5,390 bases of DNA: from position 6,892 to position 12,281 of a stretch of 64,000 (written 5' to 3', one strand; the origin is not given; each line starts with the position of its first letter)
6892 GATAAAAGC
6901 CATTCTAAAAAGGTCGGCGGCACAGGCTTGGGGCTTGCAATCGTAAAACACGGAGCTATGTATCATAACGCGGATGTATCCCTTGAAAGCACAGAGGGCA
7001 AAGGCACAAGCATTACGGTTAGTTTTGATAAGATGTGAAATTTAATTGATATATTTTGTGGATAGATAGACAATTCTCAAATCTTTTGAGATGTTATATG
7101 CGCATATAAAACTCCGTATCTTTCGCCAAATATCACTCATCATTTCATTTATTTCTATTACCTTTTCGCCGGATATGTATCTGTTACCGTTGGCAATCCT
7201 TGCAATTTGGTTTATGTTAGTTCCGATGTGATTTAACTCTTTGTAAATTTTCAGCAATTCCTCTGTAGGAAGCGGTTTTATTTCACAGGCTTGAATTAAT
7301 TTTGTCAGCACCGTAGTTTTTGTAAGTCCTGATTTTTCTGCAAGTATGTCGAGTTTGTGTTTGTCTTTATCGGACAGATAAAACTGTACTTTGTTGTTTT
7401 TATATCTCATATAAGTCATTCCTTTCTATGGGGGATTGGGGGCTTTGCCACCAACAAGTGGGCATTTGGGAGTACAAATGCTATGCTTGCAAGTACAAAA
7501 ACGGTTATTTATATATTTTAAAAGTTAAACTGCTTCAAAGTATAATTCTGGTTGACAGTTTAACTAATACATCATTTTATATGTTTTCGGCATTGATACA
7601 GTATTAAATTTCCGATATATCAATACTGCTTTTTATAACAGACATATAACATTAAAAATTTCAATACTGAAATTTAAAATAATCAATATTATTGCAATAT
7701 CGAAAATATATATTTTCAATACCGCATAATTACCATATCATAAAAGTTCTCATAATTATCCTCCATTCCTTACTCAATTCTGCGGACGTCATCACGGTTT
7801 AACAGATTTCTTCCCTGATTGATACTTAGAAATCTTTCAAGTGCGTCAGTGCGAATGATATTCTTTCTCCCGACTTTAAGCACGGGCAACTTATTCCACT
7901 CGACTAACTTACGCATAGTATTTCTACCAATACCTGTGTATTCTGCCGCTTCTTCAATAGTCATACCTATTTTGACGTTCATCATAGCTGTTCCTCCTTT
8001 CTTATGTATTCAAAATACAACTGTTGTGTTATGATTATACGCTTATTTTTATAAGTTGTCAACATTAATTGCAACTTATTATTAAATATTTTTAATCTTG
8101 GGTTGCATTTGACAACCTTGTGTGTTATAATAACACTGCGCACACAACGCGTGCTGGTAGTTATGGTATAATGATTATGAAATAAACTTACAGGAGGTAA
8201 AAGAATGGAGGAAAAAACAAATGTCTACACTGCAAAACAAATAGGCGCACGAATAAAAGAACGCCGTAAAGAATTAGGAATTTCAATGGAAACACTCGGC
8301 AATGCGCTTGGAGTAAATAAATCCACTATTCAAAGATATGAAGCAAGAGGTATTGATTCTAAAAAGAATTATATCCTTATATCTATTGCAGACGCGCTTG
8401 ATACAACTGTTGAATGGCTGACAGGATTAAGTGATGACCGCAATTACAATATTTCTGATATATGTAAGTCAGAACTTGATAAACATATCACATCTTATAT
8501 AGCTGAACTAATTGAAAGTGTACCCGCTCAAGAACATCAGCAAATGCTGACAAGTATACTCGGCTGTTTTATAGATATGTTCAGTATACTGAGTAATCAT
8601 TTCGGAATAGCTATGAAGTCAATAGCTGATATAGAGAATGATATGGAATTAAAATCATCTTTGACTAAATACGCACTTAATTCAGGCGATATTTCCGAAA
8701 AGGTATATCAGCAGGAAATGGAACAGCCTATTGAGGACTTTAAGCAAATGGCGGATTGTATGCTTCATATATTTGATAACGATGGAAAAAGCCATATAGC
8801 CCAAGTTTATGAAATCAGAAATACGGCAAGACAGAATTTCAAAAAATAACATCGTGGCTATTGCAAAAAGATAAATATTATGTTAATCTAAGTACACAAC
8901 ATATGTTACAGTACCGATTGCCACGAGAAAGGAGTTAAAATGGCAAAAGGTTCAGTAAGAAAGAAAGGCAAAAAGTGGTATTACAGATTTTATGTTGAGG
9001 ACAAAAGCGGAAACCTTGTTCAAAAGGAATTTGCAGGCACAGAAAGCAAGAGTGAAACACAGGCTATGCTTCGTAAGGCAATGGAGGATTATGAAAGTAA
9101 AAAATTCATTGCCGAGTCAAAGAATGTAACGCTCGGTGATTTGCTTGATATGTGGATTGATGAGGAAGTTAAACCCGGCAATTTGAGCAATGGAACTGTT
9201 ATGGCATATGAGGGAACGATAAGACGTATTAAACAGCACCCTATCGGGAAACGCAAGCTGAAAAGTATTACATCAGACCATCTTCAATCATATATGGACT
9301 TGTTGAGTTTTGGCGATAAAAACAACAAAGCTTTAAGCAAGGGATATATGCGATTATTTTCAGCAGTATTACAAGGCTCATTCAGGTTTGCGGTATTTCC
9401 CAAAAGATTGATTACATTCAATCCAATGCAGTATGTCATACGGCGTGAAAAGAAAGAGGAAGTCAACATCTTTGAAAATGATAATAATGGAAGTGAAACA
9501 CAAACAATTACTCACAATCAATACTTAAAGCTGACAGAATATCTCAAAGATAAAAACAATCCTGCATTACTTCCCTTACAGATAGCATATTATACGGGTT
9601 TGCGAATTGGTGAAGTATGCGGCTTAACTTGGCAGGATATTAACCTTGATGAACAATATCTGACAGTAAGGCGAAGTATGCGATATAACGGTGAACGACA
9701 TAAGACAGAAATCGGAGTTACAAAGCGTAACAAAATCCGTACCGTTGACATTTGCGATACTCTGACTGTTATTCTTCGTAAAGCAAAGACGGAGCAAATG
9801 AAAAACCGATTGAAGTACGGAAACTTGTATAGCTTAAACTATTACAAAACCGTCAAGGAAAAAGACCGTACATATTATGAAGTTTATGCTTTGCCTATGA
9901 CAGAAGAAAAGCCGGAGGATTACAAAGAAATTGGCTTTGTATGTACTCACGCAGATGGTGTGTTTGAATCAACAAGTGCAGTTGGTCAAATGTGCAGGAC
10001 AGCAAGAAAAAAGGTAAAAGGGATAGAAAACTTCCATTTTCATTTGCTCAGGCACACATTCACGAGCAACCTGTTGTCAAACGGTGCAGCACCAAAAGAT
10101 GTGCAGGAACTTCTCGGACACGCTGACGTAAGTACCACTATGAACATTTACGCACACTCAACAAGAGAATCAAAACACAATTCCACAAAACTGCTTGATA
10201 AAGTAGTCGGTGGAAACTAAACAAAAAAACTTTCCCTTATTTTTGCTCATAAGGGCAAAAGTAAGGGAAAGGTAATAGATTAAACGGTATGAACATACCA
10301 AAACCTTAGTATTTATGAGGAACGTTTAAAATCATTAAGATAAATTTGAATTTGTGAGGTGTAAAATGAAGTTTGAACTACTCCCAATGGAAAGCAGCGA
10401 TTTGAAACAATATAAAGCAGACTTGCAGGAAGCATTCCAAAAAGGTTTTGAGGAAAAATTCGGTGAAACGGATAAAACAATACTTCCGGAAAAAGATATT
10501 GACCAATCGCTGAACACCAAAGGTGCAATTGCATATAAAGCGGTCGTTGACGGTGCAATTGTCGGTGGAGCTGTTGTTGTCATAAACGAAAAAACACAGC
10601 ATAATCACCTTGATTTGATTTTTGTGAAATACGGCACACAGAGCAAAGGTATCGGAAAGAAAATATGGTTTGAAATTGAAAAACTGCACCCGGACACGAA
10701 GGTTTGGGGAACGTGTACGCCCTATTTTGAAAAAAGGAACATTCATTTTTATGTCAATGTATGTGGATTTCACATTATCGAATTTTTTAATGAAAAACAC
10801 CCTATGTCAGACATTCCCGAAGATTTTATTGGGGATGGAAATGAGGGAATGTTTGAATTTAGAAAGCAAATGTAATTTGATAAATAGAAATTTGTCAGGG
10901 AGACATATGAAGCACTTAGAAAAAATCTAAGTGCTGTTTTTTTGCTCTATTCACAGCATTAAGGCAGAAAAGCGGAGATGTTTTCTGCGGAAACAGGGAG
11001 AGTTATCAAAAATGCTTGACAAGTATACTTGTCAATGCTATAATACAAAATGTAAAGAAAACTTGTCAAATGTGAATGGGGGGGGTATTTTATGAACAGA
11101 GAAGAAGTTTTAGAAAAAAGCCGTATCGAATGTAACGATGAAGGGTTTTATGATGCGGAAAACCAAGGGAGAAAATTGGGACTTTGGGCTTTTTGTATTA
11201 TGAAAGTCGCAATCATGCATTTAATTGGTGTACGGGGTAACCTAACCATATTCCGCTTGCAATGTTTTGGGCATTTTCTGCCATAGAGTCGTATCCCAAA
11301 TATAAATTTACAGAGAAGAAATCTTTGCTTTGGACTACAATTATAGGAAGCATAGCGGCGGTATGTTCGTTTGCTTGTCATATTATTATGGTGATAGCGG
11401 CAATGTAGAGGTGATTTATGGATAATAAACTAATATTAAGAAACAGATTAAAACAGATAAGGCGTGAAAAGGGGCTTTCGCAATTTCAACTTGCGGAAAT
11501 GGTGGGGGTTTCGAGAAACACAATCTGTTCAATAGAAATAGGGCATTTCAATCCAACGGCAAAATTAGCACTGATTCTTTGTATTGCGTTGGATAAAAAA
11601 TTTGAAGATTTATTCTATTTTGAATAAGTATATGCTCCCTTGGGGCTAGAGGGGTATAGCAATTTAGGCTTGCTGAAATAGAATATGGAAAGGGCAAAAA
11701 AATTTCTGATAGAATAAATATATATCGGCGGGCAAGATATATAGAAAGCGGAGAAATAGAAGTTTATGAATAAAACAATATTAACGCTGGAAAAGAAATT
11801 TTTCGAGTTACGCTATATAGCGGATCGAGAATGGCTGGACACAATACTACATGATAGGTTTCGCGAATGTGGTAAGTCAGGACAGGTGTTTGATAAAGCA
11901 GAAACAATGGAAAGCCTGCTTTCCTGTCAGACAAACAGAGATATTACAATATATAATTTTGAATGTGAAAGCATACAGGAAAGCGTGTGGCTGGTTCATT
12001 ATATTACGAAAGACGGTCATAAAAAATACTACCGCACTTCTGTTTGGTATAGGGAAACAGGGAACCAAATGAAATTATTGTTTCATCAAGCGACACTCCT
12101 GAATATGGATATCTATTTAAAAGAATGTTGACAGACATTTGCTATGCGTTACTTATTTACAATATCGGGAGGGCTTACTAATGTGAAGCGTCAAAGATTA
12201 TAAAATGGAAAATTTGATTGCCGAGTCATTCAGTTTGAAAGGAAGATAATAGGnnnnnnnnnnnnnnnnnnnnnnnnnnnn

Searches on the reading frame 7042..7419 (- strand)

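Call 87: search_protein_families(library=pfam, proteins=[window:7042-7419:-], max_evalue=0.001)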
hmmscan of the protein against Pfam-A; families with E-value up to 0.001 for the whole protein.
window:7042-7419:- (125 aa): 2 families
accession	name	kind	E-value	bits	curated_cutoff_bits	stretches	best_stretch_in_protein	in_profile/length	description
PF05713.17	MobC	-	1.5e-11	45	23.2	1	61-102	3-43/45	Bacterial mobilisation protein (MobC)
PF21983.2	NikA-like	-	4.6e-11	43.1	27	1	7-74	3-70/72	Mobilization protein NikA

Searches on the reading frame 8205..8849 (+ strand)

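Call 87: search_protein_families(library=pfam, proteins=[window:8205-8849:+], max_evalue=0.001)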
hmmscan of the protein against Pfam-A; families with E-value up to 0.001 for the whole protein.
window:8205-8849:+ (214 aa): 3 families
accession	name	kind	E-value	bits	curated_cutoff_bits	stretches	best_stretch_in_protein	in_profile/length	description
PF01381.28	HTH_3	-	3e-10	40.4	23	1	17-72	1-55/55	Helix-turn-helix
PF13560.12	HTH_31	-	2.4e-06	28.2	27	1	12-68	1-57/64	Helix-turn-helix domain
PF07022.19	Phage_CI_repr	-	0.00017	22.3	22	0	21-74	7-59/65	Bacteriophage CI repressor helix-turn-helix domain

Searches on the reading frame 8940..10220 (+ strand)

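Call 87: search_protein_families(library=pfam, proteins=[window:8940-10220:+], max_evalue=0.001)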
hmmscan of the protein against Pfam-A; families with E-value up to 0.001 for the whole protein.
window:8940-10220:+ (426 aa): 2 families
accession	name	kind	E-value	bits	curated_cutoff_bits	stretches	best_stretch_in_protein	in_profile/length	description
PF00589.27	Phage_integrase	-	1e-29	103.9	27.1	1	189-409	2-170/172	Phage integrase family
PF14659.12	Phage_int_SAM_3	-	3.7e-06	27.5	22.6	1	64-120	1-55/58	Phage integrase, N-terminal SAM-like domain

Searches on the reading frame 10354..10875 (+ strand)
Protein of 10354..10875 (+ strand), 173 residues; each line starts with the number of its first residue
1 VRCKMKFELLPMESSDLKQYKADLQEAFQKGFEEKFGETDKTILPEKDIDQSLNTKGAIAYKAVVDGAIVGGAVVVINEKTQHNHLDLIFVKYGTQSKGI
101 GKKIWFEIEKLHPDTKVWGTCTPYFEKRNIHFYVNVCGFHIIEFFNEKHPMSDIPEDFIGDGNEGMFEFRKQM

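Call 87: search_protein_families(library=pfam, proteins=[window:10354-10875:+], max_evalue=0.001)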
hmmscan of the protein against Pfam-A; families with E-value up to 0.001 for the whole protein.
window:10354-10875:+ (173 aa): 3 families
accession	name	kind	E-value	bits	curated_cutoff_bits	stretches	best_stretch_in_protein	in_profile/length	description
PF00583.31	Acetyltransf_1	-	1.9e-07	31.8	20.7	1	25-139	5-116/116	Acetyltransferase (GNAT) family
PF13673.13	Acetyltransf_10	-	2.8e-06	27.8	23.6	1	41-110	14-78/128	Acetyltransferase (GNAT) domain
PF13508.13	Acetyltransf_7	-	0.00046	21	27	1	61-139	6-82/84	Acetyltransferase (GNAT) domain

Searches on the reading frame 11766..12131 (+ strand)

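Call 87: search_protein_families(library=pfam, proteins=[window:11766-12131:+], max_evalue=0.001)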
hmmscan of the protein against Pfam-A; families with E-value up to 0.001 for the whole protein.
window:11766-12131:+ (121 aa): 1 family
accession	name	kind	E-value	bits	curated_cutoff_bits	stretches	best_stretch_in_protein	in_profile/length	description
PF14534.12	DUF4440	-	5.9e-08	33.6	25.2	1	5-99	1-103/107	Domain of unknown function (DUF4440)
